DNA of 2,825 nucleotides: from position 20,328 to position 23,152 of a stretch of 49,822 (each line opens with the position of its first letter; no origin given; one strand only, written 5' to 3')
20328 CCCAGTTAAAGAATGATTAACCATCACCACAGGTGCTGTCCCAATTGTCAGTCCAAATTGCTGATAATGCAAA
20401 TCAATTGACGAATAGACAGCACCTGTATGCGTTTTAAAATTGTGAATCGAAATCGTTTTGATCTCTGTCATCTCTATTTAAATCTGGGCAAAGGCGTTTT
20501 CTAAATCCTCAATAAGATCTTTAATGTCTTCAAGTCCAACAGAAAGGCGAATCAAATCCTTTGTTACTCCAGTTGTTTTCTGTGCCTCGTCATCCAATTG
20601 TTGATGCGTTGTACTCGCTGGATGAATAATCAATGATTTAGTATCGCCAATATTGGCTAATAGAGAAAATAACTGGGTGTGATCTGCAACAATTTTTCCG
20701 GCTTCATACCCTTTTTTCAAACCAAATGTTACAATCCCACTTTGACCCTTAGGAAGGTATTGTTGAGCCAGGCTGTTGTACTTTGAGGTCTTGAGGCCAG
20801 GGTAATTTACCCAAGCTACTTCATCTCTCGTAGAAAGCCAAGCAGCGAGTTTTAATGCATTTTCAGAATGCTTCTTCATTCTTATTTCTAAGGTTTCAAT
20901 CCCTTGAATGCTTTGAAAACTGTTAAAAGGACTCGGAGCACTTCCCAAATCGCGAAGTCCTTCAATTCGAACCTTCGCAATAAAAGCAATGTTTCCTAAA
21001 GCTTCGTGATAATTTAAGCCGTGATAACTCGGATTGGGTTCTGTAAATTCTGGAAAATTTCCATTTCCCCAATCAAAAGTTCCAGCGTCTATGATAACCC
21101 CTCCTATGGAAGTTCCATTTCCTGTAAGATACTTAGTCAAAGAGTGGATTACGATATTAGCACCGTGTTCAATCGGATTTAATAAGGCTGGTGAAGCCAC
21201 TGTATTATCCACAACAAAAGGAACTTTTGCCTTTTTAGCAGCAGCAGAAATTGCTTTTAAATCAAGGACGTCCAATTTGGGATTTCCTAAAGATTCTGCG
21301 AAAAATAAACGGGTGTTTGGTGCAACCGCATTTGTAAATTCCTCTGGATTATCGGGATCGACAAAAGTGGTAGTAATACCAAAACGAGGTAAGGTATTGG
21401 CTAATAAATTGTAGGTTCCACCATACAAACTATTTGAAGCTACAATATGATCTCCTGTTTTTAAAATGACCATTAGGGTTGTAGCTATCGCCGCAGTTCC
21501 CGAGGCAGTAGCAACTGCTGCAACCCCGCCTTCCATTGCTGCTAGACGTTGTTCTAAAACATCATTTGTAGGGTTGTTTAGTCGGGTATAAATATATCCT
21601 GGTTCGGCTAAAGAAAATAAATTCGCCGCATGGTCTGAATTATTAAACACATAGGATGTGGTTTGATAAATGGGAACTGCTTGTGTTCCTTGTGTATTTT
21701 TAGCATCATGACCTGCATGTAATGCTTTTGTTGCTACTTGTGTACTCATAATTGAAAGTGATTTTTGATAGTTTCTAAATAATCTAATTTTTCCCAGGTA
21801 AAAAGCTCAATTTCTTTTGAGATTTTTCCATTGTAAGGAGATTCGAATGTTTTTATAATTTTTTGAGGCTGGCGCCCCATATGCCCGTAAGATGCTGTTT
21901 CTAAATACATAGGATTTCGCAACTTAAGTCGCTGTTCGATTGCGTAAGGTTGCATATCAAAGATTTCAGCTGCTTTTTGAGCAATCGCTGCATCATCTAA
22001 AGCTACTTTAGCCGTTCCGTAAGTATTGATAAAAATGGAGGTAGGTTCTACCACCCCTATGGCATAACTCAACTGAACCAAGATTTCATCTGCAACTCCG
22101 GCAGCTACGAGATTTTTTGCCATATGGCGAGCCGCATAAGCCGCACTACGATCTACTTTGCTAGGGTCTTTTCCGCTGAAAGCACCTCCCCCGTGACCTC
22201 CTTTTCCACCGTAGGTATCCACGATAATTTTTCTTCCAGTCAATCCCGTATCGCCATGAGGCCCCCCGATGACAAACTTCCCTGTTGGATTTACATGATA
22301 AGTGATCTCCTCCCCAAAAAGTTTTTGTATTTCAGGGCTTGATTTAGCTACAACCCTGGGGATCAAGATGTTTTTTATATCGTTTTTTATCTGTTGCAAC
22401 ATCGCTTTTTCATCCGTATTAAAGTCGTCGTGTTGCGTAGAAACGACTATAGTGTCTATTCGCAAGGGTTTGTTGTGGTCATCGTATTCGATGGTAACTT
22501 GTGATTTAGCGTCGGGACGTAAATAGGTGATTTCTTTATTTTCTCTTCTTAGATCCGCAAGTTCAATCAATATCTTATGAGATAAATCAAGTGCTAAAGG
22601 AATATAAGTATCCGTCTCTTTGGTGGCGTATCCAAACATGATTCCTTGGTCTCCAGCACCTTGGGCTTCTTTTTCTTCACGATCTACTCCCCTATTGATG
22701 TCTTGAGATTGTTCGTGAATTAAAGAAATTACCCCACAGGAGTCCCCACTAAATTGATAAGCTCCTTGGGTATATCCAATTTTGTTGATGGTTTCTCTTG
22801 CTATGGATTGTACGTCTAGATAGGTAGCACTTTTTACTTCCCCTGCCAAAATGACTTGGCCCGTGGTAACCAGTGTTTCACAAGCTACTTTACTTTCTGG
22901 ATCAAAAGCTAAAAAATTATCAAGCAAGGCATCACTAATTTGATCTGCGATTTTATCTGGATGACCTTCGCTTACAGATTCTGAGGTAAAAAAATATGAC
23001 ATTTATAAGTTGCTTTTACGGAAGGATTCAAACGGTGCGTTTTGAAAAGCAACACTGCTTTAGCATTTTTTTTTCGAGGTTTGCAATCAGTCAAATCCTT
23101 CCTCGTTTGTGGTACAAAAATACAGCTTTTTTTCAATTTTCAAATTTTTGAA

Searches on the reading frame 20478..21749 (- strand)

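Call 54: search_protein_families(library=pfam, proteins=[window:20478-21749:-])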
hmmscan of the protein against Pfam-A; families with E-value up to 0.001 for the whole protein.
window:20478-21749:- (423 aa): 2 families
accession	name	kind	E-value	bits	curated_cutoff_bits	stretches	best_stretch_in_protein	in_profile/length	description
PF01053.26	Cys_Met_Meta_PP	-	5.9e-134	446.8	27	1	6-420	1-380/381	Cys/Met metabolism PLP-dependent enzyme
PF01041.23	DegT_DnrJ_EryC1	-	1.9e-07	31.1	19.8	1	59-185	23-149/360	DegT/DnrJ/EryC1/StrS aminotransferase family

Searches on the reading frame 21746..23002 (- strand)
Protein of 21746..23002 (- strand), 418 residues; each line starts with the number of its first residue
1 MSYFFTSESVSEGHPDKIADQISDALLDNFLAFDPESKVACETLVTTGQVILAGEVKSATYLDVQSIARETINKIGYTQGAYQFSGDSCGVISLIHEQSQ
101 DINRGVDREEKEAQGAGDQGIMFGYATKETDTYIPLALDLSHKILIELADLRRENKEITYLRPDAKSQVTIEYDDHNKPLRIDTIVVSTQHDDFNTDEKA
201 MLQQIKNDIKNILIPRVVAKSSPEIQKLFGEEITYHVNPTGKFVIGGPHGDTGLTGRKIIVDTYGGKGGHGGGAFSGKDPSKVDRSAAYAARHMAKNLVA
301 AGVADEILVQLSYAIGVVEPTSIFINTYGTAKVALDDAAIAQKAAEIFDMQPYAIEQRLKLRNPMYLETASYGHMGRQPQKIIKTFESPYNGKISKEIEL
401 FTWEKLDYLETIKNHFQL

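Call 54: search_protein_families(library=pfam, proteins=[window:21746-23002:-])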
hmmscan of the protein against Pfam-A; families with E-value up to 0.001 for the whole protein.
window:21746-23002:- (418 aa): 3 families
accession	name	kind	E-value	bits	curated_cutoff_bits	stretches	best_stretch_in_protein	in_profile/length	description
PF02773.21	S-AdoMet_synt_C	-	1.3e-59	200.5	25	1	245-378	1-132/138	S-adenosylmethionine synthetase, C-terminal domain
PF02772.21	S-AdoMet_synt_M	-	8.1e-42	142.6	29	1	114-243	2-120/120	S-adenosylmethionine synthetase, central domain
PF00438.25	S-AdoMet_synt_N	-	9.2e-42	142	33.1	1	3-99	2-98/99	S-adenosylmethionine synthetase, N-terminal domain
